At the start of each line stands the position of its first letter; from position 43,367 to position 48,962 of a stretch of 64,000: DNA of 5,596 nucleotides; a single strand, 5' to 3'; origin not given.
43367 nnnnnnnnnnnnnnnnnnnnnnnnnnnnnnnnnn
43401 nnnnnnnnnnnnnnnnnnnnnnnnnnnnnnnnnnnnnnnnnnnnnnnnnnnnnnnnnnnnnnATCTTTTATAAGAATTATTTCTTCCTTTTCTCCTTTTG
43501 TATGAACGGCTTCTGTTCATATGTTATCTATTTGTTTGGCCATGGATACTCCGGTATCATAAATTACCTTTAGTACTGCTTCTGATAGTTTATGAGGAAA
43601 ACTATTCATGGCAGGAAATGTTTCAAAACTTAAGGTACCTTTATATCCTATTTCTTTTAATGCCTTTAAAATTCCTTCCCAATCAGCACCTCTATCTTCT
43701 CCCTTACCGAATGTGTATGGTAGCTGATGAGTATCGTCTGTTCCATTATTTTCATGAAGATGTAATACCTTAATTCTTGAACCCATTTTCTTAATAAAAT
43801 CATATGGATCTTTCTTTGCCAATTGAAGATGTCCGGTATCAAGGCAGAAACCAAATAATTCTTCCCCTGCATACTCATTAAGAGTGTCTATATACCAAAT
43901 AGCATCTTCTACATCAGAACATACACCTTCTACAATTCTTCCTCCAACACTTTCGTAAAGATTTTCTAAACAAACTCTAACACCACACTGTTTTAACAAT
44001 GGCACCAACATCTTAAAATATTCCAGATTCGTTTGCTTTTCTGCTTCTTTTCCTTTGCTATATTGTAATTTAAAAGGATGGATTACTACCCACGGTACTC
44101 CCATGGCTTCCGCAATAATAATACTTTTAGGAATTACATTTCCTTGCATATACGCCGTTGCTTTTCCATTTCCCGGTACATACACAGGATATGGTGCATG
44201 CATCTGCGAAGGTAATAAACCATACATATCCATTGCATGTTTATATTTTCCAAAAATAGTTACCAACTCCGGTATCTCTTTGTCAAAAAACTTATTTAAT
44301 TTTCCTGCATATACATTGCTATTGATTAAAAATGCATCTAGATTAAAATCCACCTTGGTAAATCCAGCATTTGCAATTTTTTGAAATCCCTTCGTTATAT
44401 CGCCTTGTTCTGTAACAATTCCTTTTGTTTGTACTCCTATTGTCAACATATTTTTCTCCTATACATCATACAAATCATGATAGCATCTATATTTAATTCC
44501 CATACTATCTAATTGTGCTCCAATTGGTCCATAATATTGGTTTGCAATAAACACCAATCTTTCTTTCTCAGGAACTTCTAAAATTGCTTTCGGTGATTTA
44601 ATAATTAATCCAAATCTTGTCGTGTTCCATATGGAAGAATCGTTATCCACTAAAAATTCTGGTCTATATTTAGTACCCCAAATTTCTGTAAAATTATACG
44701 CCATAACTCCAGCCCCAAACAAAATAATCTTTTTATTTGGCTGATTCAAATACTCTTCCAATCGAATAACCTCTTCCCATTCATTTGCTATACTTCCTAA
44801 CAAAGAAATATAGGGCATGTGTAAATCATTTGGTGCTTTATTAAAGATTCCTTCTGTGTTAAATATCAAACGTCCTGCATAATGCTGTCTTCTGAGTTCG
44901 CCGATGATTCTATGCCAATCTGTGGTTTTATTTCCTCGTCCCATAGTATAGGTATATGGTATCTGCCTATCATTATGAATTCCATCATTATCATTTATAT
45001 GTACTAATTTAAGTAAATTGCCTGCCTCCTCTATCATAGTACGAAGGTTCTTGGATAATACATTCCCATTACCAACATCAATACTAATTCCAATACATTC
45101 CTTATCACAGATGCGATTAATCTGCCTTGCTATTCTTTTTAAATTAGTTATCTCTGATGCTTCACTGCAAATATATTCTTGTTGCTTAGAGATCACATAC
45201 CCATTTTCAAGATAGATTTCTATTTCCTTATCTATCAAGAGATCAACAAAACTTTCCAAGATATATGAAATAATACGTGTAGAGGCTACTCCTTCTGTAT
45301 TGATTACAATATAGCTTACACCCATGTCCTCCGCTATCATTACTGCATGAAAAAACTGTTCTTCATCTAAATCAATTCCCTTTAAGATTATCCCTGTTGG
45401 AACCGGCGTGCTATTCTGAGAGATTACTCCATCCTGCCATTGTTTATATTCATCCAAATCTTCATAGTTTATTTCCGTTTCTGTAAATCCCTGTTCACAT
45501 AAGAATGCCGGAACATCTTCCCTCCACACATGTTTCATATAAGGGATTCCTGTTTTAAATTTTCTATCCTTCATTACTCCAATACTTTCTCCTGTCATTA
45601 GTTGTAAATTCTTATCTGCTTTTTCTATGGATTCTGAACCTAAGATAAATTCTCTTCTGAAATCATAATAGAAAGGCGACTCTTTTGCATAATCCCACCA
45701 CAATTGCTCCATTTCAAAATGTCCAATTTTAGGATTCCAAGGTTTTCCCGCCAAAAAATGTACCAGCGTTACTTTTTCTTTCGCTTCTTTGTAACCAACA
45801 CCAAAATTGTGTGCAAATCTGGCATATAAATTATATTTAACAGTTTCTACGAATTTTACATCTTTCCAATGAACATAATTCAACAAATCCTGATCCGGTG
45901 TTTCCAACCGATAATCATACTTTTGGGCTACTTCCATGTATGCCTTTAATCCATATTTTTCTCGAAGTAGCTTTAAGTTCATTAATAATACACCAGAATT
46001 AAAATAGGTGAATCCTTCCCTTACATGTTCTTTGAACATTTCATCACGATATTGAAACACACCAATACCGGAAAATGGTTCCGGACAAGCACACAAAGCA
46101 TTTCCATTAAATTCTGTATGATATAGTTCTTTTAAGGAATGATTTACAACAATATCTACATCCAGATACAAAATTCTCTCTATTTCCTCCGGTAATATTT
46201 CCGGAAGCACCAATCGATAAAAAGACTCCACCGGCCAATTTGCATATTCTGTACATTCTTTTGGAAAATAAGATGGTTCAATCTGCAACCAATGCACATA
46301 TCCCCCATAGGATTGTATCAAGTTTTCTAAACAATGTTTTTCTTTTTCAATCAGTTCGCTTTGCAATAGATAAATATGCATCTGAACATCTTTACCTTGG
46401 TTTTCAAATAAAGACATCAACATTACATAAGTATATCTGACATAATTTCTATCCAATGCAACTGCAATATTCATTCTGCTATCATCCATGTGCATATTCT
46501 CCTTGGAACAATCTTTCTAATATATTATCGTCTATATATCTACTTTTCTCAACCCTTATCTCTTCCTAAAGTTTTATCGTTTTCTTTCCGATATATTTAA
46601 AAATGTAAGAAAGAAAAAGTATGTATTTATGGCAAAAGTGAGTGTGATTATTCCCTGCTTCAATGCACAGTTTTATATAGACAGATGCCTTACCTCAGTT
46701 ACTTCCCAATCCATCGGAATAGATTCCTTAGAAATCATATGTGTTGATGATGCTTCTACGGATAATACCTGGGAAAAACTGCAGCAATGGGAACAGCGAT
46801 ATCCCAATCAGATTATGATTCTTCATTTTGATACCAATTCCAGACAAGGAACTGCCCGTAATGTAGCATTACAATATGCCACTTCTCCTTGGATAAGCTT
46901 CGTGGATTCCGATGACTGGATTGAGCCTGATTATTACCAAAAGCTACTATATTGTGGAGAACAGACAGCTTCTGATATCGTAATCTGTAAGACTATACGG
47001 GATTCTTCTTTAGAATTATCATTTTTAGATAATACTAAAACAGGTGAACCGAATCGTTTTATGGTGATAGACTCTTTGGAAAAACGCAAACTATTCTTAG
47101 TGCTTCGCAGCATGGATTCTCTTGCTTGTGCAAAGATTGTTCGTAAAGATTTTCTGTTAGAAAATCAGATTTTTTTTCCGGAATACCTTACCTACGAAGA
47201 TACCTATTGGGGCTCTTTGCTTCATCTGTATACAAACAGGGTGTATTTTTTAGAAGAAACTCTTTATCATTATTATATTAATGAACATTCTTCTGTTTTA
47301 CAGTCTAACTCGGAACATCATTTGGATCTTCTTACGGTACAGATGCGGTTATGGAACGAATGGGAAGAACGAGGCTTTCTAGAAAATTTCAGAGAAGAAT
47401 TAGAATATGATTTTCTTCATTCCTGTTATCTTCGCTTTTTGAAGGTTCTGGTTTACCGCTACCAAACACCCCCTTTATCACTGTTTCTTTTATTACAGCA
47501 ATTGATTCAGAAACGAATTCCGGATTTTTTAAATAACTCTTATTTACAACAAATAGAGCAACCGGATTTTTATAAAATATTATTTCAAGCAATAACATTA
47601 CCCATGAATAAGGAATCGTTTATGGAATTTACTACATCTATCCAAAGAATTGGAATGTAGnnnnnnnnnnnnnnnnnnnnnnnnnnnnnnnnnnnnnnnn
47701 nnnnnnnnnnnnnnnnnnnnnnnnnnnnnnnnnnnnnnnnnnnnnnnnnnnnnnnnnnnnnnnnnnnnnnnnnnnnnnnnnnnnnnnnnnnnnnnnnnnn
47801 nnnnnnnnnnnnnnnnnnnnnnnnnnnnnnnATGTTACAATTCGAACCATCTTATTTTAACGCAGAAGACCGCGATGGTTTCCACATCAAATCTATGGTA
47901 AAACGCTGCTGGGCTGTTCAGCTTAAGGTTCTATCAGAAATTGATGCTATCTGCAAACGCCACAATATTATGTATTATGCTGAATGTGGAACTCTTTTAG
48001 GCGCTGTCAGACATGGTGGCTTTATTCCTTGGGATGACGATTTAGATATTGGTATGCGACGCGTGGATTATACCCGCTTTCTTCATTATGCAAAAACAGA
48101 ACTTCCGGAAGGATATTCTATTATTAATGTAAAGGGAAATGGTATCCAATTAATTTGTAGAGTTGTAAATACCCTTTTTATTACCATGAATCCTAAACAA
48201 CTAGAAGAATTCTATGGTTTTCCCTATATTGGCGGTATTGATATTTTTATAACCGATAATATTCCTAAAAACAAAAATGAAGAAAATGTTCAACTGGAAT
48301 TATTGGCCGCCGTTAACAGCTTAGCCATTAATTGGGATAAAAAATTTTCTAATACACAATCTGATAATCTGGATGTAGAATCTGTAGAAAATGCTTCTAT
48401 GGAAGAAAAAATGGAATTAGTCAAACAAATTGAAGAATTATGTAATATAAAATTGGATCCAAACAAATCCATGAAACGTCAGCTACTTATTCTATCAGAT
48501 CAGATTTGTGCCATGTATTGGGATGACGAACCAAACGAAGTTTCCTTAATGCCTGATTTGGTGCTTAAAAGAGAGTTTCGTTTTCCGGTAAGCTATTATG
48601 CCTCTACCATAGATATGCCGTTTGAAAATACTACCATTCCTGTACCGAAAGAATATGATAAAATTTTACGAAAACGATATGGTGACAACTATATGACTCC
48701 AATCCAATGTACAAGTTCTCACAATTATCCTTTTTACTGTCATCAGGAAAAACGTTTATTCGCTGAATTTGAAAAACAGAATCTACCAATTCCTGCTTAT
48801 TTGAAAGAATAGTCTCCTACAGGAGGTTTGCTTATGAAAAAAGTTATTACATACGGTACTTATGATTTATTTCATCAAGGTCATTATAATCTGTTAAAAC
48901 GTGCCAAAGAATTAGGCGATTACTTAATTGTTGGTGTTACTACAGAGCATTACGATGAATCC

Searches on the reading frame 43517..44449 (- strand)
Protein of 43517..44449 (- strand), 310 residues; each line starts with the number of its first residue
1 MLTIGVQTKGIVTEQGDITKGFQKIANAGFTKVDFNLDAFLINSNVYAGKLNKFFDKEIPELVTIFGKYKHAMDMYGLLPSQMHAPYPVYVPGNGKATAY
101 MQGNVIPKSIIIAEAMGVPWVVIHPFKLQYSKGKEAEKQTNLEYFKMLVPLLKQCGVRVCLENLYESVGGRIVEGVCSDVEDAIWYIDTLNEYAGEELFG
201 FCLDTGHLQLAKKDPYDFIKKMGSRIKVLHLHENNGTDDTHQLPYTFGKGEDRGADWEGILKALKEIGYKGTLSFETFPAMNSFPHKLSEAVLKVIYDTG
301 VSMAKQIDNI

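Call 4: search_protein_families(library=pfam, proteins=[window:43517-44449:-])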
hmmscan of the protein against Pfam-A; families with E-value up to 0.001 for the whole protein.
window:43517-44449:- (310 aa): 1 family
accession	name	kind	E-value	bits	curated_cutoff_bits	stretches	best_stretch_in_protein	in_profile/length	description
PF01261.30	AP_endonuc_2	-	7.4e-25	88.5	31.1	1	24-280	3-235/249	Xylose isomerase-like TIM barrel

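Call 20: search_protein_families(library=ncbifam, proteins=[window:43517-44449:-], max_evalue=0.00001)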
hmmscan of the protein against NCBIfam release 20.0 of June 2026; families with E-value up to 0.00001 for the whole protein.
window:43517-44449:- (310 aa): 4 families
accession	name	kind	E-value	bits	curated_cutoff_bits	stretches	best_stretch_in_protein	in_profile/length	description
NF041277.1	coba_remo_CbiR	equivalog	1.7e-11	44.1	105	1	192-278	155-235/249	cobamide remodeling phosphodiesterase CbiR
NF051856.1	PsicseEpim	equivalog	3.4e-10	40.2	300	1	117-278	105-246/287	D-psicose 3-epimerase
TIGR04379.1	myo_inos_iolE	equivalog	2.3e-07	30.7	290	1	187-232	165-210/290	myo-inosose-2 dehydratase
NF007360.0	PRK09856.1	equivalog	5.1e-06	26.2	305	1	58-277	48-248/276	fructoselysine 3-epimerase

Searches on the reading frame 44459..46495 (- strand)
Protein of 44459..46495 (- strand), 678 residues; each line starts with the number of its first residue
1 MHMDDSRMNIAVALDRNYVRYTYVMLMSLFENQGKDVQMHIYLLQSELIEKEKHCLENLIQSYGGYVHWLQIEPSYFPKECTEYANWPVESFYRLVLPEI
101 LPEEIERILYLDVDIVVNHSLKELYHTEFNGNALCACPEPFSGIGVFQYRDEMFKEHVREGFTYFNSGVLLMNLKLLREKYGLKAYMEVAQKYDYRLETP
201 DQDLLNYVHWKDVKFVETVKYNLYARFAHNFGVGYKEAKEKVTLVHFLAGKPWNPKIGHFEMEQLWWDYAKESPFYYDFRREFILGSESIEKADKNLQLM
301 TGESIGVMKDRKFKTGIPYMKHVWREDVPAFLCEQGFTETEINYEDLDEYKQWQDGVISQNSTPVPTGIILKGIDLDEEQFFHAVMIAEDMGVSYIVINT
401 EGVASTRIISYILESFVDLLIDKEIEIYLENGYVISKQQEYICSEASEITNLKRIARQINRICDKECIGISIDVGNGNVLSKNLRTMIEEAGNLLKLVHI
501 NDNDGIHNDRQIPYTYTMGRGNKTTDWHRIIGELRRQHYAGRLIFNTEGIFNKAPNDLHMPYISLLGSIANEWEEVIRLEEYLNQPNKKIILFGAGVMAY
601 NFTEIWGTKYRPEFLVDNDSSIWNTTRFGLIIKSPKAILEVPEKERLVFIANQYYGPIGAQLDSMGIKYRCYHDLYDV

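Call 4: search_protein_families(library=pfam, proteins=[window:44459-46495:-])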
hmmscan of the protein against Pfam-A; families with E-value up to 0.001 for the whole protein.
window:44459-46495:- (678 aa): 3 families
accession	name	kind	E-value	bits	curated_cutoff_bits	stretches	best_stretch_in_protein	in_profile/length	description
PF01501.26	Glyco_transf_8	-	8e-39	134.2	24.3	1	9-254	1-250/253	Glycosyl transferase family 8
PF18404.7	Glyco_transf_24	-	2.8e-11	43.8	25.7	1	11-209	5-205/268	Glucosyltransferase 24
PF01261.30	AP_endonuc_2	-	5.6e-07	29.9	31.1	1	381-548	70-230/249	Xylose isomerase-like TIM barrel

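Call 20: search_protein_families(library=ncbifam, proteins=[window:44459-46495:-], max_evalue=0.00001)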
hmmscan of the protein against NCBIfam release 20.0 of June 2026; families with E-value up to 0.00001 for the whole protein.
window:44459-46495:- (678 aa): 1 family
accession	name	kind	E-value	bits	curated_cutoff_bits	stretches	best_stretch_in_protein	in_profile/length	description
NF011718.0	PRK15171.1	equivalog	2.1e-22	79.7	461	1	3-275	23-293/337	lipopolysaccharide 3-alpha-galactosyltransferase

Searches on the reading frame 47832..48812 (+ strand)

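Call 6: search_protein_families(library=pfam, proteins=[window:47832-48812:+])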
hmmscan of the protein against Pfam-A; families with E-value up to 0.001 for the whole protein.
window:47832-48812:+ (326 aa): 1 family
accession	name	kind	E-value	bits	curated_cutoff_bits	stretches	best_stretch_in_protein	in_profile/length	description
PF04991.19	LicD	-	1.3e-36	127.2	22.6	1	41-284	1-227/227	LicD family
